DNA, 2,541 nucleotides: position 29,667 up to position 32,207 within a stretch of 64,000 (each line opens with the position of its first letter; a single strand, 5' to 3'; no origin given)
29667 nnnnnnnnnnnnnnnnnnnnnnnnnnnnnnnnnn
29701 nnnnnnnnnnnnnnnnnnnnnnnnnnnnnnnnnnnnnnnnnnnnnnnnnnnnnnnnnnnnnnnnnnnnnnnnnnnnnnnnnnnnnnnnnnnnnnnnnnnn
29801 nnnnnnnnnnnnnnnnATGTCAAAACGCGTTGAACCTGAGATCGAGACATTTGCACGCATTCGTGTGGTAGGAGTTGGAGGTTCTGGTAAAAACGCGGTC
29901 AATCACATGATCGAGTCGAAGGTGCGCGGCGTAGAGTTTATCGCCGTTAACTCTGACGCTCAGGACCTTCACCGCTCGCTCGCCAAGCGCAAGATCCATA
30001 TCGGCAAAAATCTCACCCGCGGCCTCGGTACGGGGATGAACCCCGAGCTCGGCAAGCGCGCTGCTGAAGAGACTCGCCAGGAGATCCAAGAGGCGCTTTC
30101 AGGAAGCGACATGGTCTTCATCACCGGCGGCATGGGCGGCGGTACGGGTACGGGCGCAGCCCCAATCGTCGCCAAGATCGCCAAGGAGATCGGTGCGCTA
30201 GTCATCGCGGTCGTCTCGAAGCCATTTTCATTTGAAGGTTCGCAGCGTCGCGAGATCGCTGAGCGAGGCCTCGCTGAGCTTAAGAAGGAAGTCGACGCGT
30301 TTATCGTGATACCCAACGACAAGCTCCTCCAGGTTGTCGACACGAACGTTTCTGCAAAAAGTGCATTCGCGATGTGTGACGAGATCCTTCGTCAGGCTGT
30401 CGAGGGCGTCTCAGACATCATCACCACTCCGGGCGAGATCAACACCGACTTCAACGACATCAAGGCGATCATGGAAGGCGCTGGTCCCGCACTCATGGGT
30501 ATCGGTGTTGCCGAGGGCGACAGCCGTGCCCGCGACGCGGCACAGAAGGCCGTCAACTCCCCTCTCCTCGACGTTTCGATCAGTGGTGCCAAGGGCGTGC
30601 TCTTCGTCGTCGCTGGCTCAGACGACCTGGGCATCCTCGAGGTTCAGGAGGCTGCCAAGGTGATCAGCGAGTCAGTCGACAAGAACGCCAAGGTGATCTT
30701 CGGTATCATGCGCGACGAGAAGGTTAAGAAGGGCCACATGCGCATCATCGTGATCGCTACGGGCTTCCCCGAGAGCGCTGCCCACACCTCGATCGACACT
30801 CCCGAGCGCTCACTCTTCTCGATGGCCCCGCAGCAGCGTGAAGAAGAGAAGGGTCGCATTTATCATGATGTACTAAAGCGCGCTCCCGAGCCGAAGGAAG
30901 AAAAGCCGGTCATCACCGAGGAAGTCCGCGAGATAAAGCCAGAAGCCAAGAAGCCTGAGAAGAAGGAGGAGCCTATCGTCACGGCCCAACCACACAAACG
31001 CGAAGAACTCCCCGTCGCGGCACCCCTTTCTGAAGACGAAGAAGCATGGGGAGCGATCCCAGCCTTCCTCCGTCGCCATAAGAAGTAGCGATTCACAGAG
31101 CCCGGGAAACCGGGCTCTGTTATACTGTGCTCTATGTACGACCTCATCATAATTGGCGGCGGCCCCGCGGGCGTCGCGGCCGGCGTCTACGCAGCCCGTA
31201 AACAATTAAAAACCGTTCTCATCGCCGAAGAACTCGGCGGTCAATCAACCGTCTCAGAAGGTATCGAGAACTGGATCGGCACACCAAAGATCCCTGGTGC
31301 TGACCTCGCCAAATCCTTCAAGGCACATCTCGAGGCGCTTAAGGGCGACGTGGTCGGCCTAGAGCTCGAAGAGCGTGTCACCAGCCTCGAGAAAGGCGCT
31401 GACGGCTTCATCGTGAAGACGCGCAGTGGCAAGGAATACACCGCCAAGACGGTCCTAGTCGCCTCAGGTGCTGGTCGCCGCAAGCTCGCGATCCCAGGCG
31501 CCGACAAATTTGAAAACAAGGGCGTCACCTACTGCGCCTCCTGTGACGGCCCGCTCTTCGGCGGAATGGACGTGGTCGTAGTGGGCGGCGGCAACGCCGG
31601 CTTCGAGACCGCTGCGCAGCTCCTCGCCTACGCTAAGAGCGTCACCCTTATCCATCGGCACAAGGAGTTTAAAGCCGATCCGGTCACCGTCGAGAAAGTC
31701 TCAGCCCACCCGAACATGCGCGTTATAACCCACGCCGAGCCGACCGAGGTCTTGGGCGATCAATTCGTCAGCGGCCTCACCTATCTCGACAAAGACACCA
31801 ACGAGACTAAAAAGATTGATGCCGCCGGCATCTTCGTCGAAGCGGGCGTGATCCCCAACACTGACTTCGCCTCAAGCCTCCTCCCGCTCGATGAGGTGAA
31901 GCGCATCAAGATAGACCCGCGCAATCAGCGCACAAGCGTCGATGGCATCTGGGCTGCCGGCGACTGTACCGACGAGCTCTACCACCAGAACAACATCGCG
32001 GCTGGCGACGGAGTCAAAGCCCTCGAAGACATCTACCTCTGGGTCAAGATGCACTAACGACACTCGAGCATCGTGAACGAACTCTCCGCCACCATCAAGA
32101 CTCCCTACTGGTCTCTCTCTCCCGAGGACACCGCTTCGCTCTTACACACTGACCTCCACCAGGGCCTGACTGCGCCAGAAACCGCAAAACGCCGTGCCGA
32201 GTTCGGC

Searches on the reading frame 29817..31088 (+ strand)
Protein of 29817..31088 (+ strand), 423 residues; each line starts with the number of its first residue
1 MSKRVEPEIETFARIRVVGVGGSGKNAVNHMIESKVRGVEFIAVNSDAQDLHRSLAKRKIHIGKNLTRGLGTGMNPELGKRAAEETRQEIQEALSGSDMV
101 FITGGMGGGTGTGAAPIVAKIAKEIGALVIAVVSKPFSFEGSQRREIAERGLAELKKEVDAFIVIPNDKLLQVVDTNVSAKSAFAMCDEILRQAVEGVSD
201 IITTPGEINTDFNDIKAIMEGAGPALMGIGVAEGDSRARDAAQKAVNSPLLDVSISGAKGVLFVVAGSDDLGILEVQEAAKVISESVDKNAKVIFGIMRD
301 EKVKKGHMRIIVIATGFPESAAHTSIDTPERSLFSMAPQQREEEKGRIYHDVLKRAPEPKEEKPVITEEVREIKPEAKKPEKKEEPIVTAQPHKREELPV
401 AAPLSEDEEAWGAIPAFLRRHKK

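Call 3: search_protein_families(library=pfam, proteins=[window:29817-31088:+], max_evalue=0.1)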
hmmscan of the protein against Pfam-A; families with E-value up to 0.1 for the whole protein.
window:29817-31088:+ (423 aa): 4 families
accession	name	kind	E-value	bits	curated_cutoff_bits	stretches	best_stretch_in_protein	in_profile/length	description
PF00091.31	Tubulin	-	7.7e-49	167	33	1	15-174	2-189/190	Tubulin/FtsZ family, GTPase domain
PF12327.13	FtsZ_C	-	7.6e-29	100.3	27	1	223-317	1-94/95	FtsZ family, C-terminal domain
PF13809.12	Tubulin_2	-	0.081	12.6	27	0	95-121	159-185/356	Tubulin like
PF00994.29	MoCF_biosynth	-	0.096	12.8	26.6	0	84-110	44-70/144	Probable molybdopterin binding domain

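Call 8: find_related_loci(query=window:29817-31085:+, collection=genome_contigs, flank=6000)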
Query window:29817-31085:+ (423 aa) in genome_contigs; peptide patterns used: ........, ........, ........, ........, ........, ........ (x = any residue, [..] = any of these).
600 stretches matched a pattern (row limit reached: there are more); 379 encode a relative of the query (tblastn E <= 1e-3); the best 80 are kept; 80 distinct loci.
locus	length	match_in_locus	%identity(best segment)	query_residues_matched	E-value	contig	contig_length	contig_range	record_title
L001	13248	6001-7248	83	1-423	0e+0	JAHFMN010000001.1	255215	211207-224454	MAG: Candidatus Kaiserbacteria bacterium isolate nzgw458 NODE_26_length_255216_cov_7.001693, whole genome shotgun sequen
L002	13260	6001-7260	81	1-423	0e+0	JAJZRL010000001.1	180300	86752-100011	MAG: bacterium isolate SKS1.bin88 NODE_82_length_180300_cov_4.952712, whole genome shotgun sequence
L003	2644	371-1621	82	1-423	0e+0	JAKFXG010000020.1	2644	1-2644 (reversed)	MAG: Candidatus Parcubacteria bacterium isolate ND2_Bin_26 ND2_0007826, whole genome shotgun sequence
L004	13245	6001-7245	81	1-423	0e+0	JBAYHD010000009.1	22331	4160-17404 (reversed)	MAG: Candidatus Paceibacterota bacterium isolate SO_2016_GW1_141 scaffold04036_OW334_2016, whole genome shotgun sequence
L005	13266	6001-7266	81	1-423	0e+0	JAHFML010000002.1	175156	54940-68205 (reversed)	MAG: bacterium isolate nzgw456 NODE_28_length_175157_cov_22.678746, whole genome shotgun sequence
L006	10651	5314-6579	81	1-423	0e+0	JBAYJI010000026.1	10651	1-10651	MAG: Candidatus Paceibacterota bacterium isolate SO_2016_GW1_52 scaffold11297_OW334_2016, whole genome shotgun sequence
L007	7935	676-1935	81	1-423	0e+0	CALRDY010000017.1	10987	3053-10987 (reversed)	MAG: Candidatus Nomurabacteria bacterium isolate LH-02apr19-231 genome assembly, contig: LH-02apr19-C13878, whole genome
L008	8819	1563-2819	81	1-423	0e+0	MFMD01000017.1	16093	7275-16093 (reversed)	MAG: Candidatus Kaiserbacteria bacterium RIFCSPLOWO2_01_FULL_55_19 rifcsplowo2_01_scaffold_34119, whole genome shotgun s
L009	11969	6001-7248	81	1-423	0e+0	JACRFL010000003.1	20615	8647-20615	MAG: Candidatus Kaiserbacteria bacterium isolate NC_groundwater_1724_Pr3_B-0.1um_57_17 SR-2_scaffold_141_317379, whole g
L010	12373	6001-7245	81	1-423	0e+0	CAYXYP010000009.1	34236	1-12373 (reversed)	MAG TPA_asm: uncultured Candidatus Saccharibacteria bacterium isolate binchicken_co248_28 genome assembly, contig: NODE_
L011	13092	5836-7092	83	1-423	0e+0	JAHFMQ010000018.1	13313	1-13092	MAG: Candidatus Kaiserbacteria bacterium isolate nzgw460 NODE_1658_length_13314_cov_4.711210, whole genome shotgun seque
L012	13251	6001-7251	80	1-423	0e+0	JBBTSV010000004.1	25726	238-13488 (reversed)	MAG: Patescibacteria group bacterium isolate H41-bin079 H41_bin079_000000000004, whole genome shotgun sequence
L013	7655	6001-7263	80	1-423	0e+0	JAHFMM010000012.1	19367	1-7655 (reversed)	MAG: bacterium isolate nzgw457 NODE_1644_length_19368_cov_6.235361, whole genome shotgun sequence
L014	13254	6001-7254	82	1-423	0e+0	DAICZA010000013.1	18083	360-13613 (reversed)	MAG TPA_asm: bacterium isolate clean1989 NODE_13_length_18083_cov_4.488004, whole genome shotgun sequence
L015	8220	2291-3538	81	1-423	0e+0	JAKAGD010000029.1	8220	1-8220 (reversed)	MAG: bacterium isolate WY2.bin144 NODE_15092_length_8220_cov_1.429754, whole genome shotgun sequence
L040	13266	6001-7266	76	1-423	0e+0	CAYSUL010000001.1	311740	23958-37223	MAG TPA_asm: uncultured Candidatus Saccharibacteria bacterium isolate SRP302447_co1_302 genome assembly, contig: NODE_93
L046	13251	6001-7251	81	1-423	0e+0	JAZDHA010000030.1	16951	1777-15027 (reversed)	MAG: bacterium isolate MEGAHIT-group-0.294 k141_3386645, whole genome shotgun sequence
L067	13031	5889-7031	59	4-423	1e-150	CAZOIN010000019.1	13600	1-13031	MAG TPA_asm: uncultured Candidatus Saccharibacteria bacterium isolate binchicken_co203_272 genome assembly, contig: k141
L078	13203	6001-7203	57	5-422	2e-149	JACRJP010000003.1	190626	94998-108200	MAG: Candidatus Taylorbacteria bacterium isolate NC_groundwater_1832_Pr3_B-0.1um_40_24 SR-2_scaffold_141_1837069, whole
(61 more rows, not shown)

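Call 30: find_related_loci(query=window:29817-31085:+, collection=metagenome_contigs, flank=3000)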
Query window:29817-31085:+ (423 aa) in metagenome_contigs; peptide patterns used: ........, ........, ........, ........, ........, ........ (x = any residue, [..] = any of these).
600 stretches matched a pattern (row limit reached: there are more); 316 encode a relative of the query (tblastn E <= 1e-3); the best 80 are kept; 80 distinct loci.
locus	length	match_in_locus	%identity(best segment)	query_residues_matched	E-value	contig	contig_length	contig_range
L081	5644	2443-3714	96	1-423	0e+0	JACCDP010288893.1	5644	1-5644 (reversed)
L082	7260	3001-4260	82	1-423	0e+0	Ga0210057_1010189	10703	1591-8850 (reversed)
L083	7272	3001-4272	83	1-423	0e+0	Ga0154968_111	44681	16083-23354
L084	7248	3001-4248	83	1-423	0e+0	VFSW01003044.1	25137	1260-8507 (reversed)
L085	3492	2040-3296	82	1-423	0e+0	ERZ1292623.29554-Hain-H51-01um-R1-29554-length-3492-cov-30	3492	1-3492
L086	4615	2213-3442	81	1-423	0e+0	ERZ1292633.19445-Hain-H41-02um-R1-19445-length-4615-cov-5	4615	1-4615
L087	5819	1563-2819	81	1-423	0e+0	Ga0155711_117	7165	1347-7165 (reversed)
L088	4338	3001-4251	80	1-423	0e+0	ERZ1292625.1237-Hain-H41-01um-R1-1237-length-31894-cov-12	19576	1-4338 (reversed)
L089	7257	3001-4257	80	1-423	0e+0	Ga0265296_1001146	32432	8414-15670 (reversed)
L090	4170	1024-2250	80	1-423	0e+0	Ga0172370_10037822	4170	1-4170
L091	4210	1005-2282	81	1-423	0e+0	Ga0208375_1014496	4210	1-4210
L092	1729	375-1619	80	1-423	0e+0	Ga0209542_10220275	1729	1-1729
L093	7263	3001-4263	79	1-423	0e+0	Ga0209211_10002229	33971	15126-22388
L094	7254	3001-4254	79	1-423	0e+0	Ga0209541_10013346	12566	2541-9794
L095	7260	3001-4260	80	1-423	0e+0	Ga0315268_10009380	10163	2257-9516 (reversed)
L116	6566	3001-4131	60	4-423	2e-155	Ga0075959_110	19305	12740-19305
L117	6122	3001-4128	60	4-423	4e-155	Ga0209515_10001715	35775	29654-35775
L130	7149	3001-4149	58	4-422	9e-151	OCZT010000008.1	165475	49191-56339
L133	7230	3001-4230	56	4-422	8e-150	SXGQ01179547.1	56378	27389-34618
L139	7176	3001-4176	57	1-422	2e-148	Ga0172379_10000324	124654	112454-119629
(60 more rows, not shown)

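Call 35: search_protein_families(library=pfam, proteins=[L081:1069-2319:+, L040:5338-5769:+, L046:4299-5276:+, L046:5425-5910:-, L078:4906-5853:-], max_evalue=0.01)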
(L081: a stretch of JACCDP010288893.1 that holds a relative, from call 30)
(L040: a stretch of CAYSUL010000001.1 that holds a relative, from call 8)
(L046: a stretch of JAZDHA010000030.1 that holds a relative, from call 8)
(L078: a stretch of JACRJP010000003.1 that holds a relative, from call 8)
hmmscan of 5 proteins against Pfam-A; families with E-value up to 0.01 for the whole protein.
L081:1069-2319:+ (417 aa): 0 families

L040:5338-5769:+ (144 aa): 6 families
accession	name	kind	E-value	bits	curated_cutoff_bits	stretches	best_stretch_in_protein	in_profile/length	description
PF01381.28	HTH_3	-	1.1e-13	51.4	23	1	30-84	1-55/55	Helix-turn-helix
PF13560.12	HTH_31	-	9.7e-10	39.1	27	1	26-83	2-60/64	Helix-turn-helix domain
PF13443.12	HTH_26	-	7.9e-06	26.5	22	1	30-85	2-58/63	Cro/C1-type HTH DNA-binding domain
PF15943.11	YdaS_toxin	-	0.00043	20.5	30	1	40-75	10-45/65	Bacterial toxin YdaS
PF07022.19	Phage_CI_repr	-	0.00057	20.6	22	1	37-90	10-63/65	Bacteriophage CI repressor helix-turn-helix domain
PF12844.13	HTH_19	-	0.0024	18.2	30.2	1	27-80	1-54/64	Helix-turn-helix domain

L046:4299-5276:+ (326 aa): 0 families

L046:5425-5910:- (161 aa): 0 families

L078:4906-5853:- (315 aa): 2 families
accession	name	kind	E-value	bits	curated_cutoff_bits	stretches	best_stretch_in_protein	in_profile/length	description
PF06271.18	RDD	-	7.3e-16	59.1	24.1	1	35-206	2-123/137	RDD family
PF13240.11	Zn_Ribbon_1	-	0.00045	20.4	25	1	3-22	2-21/23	zinc-ribbon domain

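Call 38: search_protein_families(library=pfam, proteins=[L090:390-890:+, L133:2211-2732:+, L117:2171-2650:-, L139:2396-2836:-, L116:2686-2973:+, L067:5362-5706:-, L130:2481-2783:-], max_evalue=0.01)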
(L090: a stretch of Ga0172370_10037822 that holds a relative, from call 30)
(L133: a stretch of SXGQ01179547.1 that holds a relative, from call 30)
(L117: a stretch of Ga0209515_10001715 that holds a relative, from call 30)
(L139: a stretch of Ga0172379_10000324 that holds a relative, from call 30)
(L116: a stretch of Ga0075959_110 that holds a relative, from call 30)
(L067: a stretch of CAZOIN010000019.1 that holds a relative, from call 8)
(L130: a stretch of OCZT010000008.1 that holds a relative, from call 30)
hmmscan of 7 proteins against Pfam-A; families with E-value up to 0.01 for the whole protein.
L090:390-890:+ (167 aa): 0 families

L133:2211-2732:+ (174 aa): 0 families

L117:2171-2650:- (159 aa): 1 family
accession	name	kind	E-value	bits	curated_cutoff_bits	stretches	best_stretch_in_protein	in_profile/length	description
PF00300.27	His_Phos_1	-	1.4e-10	41.6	21.7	1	15-92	4-86/194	Histidine phosphatase superfamily (branch 1)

L139:2396-2836:- (146 aa): 0 families

L116:2686-2973:+ (96 aa): 0 families

L067:5362-5706:- (114 aa): 0 families

L130:2481-2783:- (100 aa): 0 families

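Call 57: find_homologous_proteins(query=L081:1069-2319:+, max_evalue=0.001)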
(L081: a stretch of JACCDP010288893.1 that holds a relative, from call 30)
Query L081:1069-2319:+ (417 aa): 3 proteins with E <= 0.001 among 8000 candidates.
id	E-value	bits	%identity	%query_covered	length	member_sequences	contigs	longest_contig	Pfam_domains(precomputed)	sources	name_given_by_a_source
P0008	1.5e-277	938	100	100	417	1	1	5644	PF26550.2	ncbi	-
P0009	1.4e-78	283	40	94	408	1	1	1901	-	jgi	jgi:hypothetical protein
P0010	2.1e-21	95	26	95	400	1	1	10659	-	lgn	-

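Call 64: search_protein_families(library=pfam, proteins=[P0009, P0010], max_evalue=0.1)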
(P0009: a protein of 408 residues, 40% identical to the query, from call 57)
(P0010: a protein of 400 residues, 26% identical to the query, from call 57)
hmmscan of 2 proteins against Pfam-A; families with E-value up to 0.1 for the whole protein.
P0009 (408 aa): 0 families

P0010 (400 aa): 3 families
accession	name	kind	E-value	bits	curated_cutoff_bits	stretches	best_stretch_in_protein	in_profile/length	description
PF00930.27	DPPIV_N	-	0.038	13.1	22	0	302-327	41-61/354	Dipeptidyl peptidase IV (DPP IV) N-terminal region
PF07252.16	DUF1433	-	0.045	14.4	30.8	0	123-172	10-56/88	Protein of unknown function (DUF1433)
PF13964.12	Kelch_6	-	0.078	13.5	25.3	0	224-246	12-37/50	Kelch motif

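Call 66: find_encoding_contigs(protein=P0010, flank=6000, max_places=2)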
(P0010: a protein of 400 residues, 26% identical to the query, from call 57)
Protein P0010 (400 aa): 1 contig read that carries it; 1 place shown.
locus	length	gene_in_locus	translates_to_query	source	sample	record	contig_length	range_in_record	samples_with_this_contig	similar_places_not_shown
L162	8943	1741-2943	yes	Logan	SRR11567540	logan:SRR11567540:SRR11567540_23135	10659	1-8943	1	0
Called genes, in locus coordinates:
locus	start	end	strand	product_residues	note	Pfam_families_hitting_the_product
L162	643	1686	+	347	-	-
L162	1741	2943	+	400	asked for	-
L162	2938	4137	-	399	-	PF00232:Glyco_hydro_1 (weak)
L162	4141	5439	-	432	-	PF01266:DAO (weak), PF12831:FAD_oxidored (faint), PF13450:NAD_binding_8, PF01593:Amino_oxidase (weak), PF03275:GLF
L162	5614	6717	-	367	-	PF00534:Glycos_transf_1, PF13692:Glyco_trans_1_4, PF13524:Glyco_trans_1_2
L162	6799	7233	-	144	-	PF00293:NUDIX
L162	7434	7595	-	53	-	-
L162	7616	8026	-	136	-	-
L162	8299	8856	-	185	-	PF01931:NTPase_I-T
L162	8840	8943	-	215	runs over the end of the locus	-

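Call 67: find_encoding_contigs(protein=P0009, flank=2000, max_places=2)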
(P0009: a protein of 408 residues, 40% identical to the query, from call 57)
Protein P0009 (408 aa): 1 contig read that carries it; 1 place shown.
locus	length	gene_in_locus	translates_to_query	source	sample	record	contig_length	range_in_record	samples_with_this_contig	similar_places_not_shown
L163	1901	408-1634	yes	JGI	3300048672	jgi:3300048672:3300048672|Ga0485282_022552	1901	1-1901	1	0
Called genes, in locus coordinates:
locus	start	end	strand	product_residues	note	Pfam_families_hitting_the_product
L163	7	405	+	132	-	-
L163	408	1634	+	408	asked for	-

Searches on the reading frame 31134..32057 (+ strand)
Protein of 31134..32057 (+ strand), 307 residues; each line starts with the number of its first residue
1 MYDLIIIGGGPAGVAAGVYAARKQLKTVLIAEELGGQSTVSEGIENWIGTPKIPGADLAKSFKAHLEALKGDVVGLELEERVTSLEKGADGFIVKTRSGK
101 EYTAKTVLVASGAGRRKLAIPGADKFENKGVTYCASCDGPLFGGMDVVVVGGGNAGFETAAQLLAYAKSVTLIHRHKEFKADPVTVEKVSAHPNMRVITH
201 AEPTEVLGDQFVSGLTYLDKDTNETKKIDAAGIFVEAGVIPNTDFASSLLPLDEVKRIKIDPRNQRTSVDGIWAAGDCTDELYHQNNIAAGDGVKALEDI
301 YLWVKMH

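Call 3: search_protein_families(library=pfam, proteins=[window:31134-32057:+], max_evalue=0.1)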
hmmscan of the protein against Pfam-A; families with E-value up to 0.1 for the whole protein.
window:31134-32057:+ (307 aa): 18 families
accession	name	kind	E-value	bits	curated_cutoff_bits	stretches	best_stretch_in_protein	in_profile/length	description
PF07992.20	Pyr_redox_2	-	3.9e-49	168.1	26.1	1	2-289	1-287/291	Pyridine nucleotide-disulphide oxidoreductase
PF13738.12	Pyr_redox_3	-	3.3e-26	92.7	30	2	77-276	99-305/305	Pyridine nucleotide-disulphide oxidoreductase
PF00070.33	Pyr_redox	-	4e-12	46.9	22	1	147-210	2-70/82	Pyridine nucleotide-disulphide oxidoreductase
PF12831.13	FAD_oxidored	-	6.4e-12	45.9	27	2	3-41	1-41/416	FAD dependent oxidoreductase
PF03486.20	HI0933_like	-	1.8e-11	44.4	50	2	146-179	2-35/244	HI0933-like protein Rossmann domain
PF00890.30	FAD_binding_2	-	2.7e-11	43.8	20.4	2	3-68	1-66/414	FAD binding domain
PF01134.28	GIDA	-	1.5e-10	41.2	22.1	2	3-34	1-32/391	Glucose inhibited division protein A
PF01266.30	DAO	-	2.8e-10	40.7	27.9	2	3-43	1-44/353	FAD dependent oxidoreductase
PF01946.23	Thi4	-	9.7e-07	28.7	26.2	1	3-34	19-51/235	Thi4 family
PF05834.18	Lycopene_cycl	-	1.8e-06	27.7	23.4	0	146-173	1-30/380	Lycopene cyclase protein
PF13454.12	NAD_binding_9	-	2.6e-06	27.9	21.8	1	60-113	101-154/155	FAD-NAD(P)-binding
PF01494.25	FAD_binding_3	-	1.6e-05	24.7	22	1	145-181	2-38/349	FAD binding domain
PF13450.12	NAD_binding_8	-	0.0001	23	21.9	1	6-38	1-35/68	NAD(P)-binding Rossmann-like domain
PF13241.12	NAD_binding_7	-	0.00019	22.4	22.1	1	144-187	7-51/104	Putative NAD(P)-binding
PF01593.30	Amino_oxidase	-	0.0035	17.1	19.8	1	75-117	218-260/443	Flavin containing amine oxidoreductase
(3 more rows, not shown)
